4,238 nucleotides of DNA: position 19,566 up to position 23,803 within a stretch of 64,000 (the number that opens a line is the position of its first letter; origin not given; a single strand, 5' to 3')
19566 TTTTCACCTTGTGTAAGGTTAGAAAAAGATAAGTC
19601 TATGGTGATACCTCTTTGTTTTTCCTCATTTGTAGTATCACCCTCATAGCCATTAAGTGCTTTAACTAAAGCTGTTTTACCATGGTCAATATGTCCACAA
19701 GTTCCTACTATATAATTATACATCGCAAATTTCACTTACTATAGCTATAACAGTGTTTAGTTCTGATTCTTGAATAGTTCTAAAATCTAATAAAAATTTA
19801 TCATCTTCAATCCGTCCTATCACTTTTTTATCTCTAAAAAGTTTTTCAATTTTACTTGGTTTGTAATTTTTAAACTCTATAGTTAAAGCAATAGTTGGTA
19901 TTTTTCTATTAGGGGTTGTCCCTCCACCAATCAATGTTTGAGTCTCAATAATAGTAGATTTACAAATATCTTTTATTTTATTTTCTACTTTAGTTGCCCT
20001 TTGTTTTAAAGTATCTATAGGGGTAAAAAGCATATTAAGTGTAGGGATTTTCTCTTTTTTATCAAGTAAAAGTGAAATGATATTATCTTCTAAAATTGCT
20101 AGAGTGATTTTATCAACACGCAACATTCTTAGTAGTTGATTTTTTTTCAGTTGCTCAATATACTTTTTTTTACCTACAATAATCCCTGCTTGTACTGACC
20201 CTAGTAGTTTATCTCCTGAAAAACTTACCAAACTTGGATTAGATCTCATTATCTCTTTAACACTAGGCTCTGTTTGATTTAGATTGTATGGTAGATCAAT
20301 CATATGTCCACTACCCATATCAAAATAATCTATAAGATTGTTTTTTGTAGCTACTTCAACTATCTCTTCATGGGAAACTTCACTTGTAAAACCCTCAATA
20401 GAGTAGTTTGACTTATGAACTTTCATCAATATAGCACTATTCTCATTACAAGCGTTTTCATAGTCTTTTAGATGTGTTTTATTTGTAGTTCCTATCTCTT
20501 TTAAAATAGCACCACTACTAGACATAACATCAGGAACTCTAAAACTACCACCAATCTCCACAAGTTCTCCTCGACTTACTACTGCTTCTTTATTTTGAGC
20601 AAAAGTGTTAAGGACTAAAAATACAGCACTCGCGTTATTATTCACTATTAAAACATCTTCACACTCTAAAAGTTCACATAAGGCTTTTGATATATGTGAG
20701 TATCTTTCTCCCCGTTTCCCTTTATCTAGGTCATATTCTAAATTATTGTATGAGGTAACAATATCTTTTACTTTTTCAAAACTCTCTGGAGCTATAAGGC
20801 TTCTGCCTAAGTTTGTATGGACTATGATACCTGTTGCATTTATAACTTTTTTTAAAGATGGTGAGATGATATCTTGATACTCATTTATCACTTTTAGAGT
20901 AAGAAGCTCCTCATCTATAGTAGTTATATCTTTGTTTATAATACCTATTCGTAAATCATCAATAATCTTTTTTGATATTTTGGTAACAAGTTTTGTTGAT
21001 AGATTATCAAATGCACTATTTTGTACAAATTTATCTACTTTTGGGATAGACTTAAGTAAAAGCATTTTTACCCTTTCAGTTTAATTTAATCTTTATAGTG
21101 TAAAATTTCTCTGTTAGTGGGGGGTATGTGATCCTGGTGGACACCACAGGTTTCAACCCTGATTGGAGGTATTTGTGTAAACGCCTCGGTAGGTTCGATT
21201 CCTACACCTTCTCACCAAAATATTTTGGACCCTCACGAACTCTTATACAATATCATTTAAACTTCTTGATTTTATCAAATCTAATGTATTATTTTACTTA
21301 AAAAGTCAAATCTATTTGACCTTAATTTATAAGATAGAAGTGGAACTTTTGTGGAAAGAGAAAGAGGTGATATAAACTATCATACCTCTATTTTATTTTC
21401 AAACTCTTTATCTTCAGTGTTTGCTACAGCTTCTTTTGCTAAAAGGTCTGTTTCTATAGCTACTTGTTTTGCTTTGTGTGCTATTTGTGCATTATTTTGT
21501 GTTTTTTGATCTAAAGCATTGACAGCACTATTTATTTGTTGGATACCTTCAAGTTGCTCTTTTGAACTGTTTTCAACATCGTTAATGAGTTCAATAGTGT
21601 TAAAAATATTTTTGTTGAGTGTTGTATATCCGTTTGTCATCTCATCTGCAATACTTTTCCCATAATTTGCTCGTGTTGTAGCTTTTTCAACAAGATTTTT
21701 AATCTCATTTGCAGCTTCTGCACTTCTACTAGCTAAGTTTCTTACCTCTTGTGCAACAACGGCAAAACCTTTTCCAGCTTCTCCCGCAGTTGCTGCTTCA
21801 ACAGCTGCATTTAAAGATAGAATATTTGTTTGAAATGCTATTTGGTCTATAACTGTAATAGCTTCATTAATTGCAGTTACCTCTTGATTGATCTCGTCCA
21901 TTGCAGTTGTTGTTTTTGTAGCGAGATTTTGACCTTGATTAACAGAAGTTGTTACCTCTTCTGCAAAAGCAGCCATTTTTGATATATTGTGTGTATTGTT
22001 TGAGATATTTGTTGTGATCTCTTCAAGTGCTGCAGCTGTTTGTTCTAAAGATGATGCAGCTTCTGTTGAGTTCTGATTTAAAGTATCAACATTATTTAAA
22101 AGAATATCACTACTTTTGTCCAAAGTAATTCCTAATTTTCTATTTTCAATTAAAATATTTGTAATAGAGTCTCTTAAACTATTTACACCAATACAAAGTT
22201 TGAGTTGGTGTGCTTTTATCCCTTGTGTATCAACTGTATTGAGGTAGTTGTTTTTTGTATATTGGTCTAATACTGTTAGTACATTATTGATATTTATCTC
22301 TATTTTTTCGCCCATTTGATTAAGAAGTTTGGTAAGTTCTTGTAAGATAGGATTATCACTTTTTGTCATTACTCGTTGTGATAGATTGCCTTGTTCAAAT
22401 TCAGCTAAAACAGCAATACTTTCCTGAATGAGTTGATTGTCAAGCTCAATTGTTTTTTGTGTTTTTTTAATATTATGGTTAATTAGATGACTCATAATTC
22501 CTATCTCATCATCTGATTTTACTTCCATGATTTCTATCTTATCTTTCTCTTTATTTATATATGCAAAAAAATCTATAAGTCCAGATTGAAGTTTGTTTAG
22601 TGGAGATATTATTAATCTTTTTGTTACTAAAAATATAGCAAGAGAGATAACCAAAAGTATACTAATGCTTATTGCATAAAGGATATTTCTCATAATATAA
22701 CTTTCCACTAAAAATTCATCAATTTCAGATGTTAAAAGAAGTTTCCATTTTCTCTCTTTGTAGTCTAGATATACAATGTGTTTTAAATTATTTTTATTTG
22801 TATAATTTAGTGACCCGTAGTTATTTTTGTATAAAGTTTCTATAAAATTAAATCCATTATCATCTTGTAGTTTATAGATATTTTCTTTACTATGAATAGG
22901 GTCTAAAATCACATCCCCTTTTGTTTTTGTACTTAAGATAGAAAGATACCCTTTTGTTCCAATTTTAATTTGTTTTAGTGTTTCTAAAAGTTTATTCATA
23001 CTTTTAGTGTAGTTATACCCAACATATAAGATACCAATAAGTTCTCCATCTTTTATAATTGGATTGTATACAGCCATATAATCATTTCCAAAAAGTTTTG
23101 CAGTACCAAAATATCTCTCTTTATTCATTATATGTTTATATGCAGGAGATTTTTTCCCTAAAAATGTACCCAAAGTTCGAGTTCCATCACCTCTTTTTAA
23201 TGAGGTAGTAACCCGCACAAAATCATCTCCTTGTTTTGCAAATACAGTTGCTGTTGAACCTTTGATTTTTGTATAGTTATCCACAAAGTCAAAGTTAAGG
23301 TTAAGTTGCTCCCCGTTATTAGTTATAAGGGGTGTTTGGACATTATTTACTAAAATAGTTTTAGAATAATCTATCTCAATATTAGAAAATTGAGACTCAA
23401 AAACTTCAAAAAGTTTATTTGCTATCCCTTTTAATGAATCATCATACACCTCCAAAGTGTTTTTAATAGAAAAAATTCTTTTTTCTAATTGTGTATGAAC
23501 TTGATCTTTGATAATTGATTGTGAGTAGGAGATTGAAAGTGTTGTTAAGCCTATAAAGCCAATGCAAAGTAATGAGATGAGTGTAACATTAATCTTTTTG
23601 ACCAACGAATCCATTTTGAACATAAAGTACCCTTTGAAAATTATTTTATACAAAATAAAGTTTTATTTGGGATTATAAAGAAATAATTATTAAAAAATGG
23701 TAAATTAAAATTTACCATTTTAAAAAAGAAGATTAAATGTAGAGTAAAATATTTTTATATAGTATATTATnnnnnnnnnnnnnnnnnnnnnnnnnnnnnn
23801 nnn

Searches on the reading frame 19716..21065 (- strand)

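Call 21: search_protein_families(library=pfam, proteins=[window:19716-21065:-], max_evalue=0.0001)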
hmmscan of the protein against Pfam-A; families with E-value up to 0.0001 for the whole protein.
window:19716-21065:- (449 aa): 1 family
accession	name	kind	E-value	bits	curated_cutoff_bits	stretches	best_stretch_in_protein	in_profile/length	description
PF03841.19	SelA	-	8.1e-142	473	22.8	1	74-431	1-366/367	L-seryl-tRNA selenium transferase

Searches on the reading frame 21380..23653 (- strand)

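Call 21: search_protein_families(library=pfam, proteins=[window:21380-23653:-], max_evalue=0.0001)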
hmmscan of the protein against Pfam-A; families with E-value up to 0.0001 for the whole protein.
window:21380-23653:- (757 aa): 4 families
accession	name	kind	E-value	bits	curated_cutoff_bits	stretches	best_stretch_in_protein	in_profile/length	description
PF17201.10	Cache_3-Cache_2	-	7.3e-72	242.6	27.7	1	48-315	8-290/299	Cache 3/Cache 2 fusion domain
PF00015.26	MCPsignal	-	2.1e-37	129.1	34.6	1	565-717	5-171/172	Methyl-accepting chemotaxis protein (MCP) signalling domain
PF17202.10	sCache_3_3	-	3.2e-26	92.2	28.8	1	116-221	2-103/107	Single cache domain 3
PF17203.10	sCache_3_2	-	3.2e-06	27.7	28.4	1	136-223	57-136/140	Single cache domain 3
